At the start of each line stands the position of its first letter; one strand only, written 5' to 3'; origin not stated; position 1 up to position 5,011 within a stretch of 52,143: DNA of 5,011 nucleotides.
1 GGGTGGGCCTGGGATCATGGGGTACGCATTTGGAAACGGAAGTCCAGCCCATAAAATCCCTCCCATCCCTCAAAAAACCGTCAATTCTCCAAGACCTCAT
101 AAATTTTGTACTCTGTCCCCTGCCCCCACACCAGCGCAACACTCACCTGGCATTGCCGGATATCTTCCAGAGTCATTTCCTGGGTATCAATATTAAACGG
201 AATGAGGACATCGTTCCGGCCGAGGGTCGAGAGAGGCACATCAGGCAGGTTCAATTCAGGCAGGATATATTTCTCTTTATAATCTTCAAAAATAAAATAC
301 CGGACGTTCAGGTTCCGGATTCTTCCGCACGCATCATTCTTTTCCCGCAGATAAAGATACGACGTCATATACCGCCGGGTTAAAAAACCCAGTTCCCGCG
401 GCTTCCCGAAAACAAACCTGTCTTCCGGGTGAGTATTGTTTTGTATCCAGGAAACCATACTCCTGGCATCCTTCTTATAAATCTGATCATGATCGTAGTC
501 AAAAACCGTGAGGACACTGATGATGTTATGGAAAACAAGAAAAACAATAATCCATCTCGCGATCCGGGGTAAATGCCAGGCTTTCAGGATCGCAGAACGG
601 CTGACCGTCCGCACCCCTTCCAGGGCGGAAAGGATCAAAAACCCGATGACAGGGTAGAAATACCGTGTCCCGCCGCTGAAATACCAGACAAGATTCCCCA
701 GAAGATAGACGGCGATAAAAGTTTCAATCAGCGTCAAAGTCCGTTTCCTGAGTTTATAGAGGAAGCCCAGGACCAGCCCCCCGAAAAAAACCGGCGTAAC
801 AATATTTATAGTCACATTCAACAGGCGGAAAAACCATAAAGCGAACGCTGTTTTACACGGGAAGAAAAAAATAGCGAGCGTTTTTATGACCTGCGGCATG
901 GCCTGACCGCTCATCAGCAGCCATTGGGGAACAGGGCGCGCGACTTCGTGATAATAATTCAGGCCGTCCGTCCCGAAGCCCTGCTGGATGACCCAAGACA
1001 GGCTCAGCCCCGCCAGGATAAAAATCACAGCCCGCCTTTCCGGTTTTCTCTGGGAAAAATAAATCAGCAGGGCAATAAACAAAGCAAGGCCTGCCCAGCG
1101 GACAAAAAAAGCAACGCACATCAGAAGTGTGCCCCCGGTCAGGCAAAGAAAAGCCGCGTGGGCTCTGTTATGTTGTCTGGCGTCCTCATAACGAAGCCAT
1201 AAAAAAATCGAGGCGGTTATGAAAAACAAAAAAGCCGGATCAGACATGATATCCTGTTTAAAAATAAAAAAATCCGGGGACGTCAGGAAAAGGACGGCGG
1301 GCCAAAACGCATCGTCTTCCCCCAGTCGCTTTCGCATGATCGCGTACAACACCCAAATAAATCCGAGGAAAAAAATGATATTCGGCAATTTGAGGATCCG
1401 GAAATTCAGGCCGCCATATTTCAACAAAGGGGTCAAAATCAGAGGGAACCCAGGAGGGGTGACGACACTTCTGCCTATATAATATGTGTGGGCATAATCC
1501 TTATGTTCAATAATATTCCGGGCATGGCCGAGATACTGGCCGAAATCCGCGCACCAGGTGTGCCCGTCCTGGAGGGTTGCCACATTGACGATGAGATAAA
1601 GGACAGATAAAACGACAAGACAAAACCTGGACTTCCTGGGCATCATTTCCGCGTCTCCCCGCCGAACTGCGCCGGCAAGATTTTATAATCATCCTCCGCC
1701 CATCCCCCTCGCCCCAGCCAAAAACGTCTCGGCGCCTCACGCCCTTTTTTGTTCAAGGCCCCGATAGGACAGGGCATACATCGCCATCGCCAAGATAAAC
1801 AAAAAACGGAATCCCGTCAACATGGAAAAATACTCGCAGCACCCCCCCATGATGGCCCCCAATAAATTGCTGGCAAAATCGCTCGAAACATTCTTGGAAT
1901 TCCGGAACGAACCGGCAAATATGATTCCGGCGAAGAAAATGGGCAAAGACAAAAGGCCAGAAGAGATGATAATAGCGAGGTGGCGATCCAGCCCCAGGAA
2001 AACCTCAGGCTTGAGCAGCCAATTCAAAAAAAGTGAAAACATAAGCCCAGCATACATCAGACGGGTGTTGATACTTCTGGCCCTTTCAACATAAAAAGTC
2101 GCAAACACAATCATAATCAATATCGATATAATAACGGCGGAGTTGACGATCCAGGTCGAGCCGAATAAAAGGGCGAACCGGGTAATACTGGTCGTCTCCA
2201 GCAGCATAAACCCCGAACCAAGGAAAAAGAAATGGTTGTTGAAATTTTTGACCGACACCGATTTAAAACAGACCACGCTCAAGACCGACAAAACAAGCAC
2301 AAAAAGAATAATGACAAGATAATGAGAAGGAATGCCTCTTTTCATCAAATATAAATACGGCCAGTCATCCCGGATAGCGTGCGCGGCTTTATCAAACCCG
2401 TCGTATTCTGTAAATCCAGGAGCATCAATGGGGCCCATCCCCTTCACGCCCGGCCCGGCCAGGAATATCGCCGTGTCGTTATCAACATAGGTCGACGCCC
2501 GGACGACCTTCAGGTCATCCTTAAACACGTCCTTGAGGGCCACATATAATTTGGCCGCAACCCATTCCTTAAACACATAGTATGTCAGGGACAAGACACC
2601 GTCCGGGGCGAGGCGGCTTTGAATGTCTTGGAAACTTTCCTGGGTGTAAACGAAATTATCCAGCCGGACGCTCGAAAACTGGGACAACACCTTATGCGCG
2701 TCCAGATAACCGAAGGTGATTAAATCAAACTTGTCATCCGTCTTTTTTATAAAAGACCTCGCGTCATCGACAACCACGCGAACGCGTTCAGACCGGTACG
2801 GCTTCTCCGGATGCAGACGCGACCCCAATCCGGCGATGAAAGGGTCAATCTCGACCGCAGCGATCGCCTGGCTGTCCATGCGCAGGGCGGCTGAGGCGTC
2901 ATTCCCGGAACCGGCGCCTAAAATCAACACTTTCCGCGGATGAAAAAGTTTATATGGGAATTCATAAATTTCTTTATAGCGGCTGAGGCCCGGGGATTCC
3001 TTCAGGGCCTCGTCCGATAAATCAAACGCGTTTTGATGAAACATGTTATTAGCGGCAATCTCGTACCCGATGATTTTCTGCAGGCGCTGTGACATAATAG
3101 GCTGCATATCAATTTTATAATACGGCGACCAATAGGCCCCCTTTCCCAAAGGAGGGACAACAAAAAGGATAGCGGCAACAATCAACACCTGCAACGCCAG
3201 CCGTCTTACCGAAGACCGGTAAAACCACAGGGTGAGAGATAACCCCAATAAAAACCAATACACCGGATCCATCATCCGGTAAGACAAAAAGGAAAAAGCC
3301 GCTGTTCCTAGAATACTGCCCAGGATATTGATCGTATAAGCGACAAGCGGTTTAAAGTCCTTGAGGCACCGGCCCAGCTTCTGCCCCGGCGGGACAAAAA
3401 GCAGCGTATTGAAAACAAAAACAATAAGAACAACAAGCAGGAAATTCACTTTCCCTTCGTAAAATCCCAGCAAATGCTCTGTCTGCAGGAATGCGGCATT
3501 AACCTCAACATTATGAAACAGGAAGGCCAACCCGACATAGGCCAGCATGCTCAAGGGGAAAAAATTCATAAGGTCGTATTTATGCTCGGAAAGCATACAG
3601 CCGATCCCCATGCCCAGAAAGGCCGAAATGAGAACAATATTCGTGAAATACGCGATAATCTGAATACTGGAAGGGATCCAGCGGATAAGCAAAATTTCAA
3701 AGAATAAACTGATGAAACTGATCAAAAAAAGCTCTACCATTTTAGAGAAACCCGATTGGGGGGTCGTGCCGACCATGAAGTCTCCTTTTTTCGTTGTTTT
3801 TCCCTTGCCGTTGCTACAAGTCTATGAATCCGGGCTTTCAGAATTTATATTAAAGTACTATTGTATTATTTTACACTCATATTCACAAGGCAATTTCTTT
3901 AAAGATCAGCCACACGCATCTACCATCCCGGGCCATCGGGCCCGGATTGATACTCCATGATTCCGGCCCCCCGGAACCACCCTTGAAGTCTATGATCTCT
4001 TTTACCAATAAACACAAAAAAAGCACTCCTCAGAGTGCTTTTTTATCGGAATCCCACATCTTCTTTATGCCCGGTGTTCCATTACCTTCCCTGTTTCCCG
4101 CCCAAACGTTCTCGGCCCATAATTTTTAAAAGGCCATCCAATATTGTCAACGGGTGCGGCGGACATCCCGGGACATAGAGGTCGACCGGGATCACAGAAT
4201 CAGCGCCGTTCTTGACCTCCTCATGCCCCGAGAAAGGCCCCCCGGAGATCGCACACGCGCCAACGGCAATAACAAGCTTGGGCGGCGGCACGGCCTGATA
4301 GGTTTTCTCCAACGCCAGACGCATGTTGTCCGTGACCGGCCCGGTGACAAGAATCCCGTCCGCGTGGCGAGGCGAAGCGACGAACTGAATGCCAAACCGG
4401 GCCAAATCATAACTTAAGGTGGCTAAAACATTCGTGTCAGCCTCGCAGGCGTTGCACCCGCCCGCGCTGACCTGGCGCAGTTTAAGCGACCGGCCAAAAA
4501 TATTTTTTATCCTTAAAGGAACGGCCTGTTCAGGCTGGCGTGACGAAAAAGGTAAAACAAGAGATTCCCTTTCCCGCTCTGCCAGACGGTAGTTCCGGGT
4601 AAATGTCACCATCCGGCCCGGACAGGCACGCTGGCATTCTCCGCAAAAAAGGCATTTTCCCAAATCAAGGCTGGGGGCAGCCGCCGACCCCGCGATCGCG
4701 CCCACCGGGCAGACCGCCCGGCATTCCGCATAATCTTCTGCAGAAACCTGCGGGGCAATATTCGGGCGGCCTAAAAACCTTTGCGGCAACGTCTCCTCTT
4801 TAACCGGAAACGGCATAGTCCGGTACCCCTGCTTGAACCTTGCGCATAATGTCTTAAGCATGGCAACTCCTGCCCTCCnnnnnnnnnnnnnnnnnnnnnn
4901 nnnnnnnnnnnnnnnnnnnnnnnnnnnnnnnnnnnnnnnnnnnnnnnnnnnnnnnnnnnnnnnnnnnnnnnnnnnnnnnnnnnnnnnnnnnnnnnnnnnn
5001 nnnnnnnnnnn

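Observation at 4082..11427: Hyf/Ehr-type 'hydrogenase' operon whose catalytic subunit appears to have no NiFe cysteine ligands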

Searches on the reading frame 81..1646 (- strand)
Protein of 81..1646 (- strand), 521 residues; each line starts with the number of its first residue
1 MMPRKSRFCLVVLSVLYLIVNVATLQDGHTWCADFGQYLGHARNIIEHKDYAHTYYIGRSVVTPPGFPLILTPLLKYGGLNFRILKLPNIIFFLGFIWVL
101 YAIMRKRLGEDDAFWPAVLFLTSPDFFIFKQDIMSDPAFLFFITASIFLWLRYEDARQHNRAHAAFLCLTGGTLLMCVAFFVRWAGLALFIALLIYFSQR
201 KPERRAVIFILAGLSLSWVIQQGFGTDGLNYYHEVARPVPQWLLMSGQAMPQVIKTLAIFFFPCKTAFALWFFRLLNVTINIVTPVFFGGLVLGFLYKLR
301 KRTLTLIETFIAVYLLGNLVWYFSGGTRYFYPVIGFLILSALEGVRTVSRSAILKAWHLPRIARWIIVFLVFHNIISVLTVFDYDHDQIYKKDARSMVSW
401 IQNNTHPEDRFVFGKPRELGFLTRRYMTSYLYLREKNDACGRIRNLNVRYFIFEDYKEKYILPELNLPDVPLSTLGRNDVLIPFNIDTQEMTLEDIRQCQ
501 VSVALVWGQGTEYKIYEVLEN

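Call 5: search_protein_families(library=pfam, proteins=[window:81-1646:-])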
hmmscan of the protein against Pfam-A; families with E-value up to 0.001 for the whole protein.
window:81-1646:- (521 aa): 2 families
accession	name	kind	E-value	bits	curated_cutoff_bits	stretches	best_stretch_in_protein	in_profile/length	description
PF02366.24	PMT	-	1.2e-07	31.9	22.7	1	37-197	34-196/245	Dolichyl-phosphate-mannose-protein mannosyltransferase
PF13231.12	PMT_2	-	4.5e-06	27.4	26.1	1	64-218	3-160/160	Dolichyl-phosphate-mannose-protein mannosyltransferase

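Call 6: search_protein_families(library=ncbifam, proteins=[window:81-1646:-])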
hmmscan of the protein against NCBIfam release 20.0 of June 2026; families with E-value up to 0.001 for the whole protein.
window:81-1646:- (521 aa): 0 families

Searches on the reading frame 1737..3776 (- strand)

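Call 5: search_protein_families(library=pfam, proteins=[window:1737-3776:-])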
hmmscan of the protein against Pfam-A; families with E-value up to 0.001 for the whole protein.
window:1737-3776:- (679 aa): 1 family
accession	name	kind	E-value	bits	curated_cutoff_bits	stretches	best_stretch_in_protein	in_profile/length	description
PF01564.23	Spermine_synth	-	2.2e-08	34.3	22.9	1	279-397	18-130/186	Spermine/spermidine synthase domain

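Call 6: search_protein_families(library=ncbifam, proteins=[window:1737-3776:-])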
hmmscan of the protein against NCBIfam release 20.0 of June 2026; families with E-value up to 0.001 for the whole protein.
window:1737-3776:- (679 aa): 4 families
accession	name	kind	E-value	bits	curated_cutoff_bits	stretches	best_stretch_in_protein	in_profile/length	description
NF002010.0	PRK00811.1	equivalog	3.7e-09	36.2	260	1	279-420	78-216/287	polyamine aminopropyltransferase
TIGR00417.1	speE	equivalog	2.7e-07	30.1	249.55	1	279-420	72-209/271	spermidine synthase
NF002956.0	PRK03612.1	equivalog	3.7e-07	28.9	472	1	264-396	282-414/522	polyamine aminopropyltransferase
NF003380.0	PRK04457.1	equivalog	1.3e-05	24.4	304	1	279-429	69-209/265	polyamine aminopropyltransferase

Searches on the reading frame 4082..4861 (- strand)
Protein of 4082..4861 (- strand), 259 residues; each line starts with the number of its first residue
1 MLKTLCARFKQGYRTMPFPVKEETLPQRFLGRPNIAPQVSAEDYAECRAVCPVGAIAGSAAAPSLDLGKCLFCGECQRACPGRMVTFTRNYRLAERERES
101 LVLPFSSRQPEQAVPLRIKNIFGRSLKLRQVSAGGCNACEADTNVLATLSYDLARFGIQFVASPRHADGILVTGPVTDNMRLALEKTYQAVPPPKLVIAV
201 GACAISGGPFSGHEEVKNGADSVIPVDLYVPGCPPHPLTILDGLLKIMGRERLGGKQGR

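Call 5: search_protein_families(library=pfam, proteins=[window:4082-4861:-])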
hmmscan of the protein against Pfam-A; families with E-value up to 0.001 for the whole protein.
window:4082-4861:- (259 aa): 5 families
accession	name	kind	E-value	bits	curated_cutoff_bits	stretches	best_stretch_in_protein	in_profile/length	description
PF01058.29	Oxidored_q6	-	1.7e-28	99.3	27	1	136-246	1-127/128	NADH ubiquinone oxidoreductase, 20 Kd subunit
PF13187.11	Fer4_9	-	0.00028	21.3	27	1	46-83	7-50/52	4Fe-4S dicluster domain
PF13237.11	Fer4_10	-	0.00041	20.7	25.5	1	46-81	14-53/53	4Fe-4S dicluster domain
PF00037.32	Fer4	-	0.00055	20.1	21.1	1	65-82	3-20/24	4Fe-4S binding domain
PF25160.1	LdpA_Fe-S-bd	-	0.0009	19.4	27.6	0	47-86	9-44/49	LdpA Fe-S cluster-binding domain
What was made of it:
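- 4082..4861 (-): EhrS: NuoI/HycF-like ferredoxin domain fused to a NuoB/HycG-like domain (259 aa). Oxidored_q6 1.7e-28 plus Fer4 hits (call 5).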

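Call 6: search_protein_families(library=ncbifam, proteins=[window:4082-4861:-])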
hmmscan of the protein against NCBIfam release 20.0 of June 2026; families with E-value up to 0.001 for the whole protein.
window:4082-4861:- (259 aa): 35 families (the best 25 are shown)
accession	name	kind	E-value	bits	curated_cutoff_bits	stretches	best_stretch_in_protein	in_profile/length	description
NF005012.1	PRK06411.1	subfamily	7.6e-35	119.9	116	1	135-248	42-155/166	NADH-quinone oxidoreductase subunit NuoB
TIGR01957.1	nuoB_fam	subfamily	5.8e-33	113.8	142.7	1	135-248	25-139/145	NADH-quinone oxidoreductase subunit B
NF011391.0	PRK14816.1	equivalog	1.5e-30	106.2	283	1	123-248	49-174/196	NADH-quinone oxidoreductase subunit B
NF011394.0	PRK14819.1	equivalog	1.6e-29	103.3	312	1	137-246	41-151/264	NADH-quinone oxidoreductase subunit B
NF011389.0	PRK14814.1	equivalog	1.2e-27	96.9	285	1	137-250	43-156/186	NADH dehydrogenase subunit B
NF011395.0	PRK14820.1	equivalog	1.5e-27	96.5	263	1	146-247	52-153/180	NADH-quinone oxidoreductase subunit B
NF011390.0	PRK14815.1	equivalog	8.5e-27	93.6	281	1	136-248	42-154/183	NADH dehydrogenase subunit B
NF011388.0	PRK14813.1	equivalog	5.8e-26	91.5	294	1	138-248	39-150/189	NADH dehydrogenase subunit B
NF011393.0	PRK14818.1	equivalog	1.5e-24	86.5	255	1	146-248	50-152/173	NADH dehydrogenase subunit B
NF011392.0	PRK14817.1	equivalog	6.2e-23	81.4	271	1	138-247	47-156/182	NADH-quinone oxidoreductase subunit B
NF009808.0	PRK13292.1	equivalog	1.7e-22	79.1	1156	1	137-247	35-145/791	NADH-quinone oxidoreductase subunit B/C/D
NF009053.0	PRK12387.1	subfamily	7.1e-12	45.4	204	1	1-102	1-107/180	formate hydrogenlyase complex iron-sulfur subunit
TIGR01971.1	NuoI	subfamily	1.3e-11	44.2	113.05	1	9-102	9-115/121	NADH-quinone oxidoreductase, chain I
NF006076.0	PRK08222.1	equivalog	1.4e-09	38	270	1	1-98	1-103/181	hydrogenase 4 subunit H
NF004537.0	PRK05888.1-3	equivalog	2.3e-09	37.1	163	1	64-103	109-148/204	NADH-quinone oxidoreductase subunit NuoI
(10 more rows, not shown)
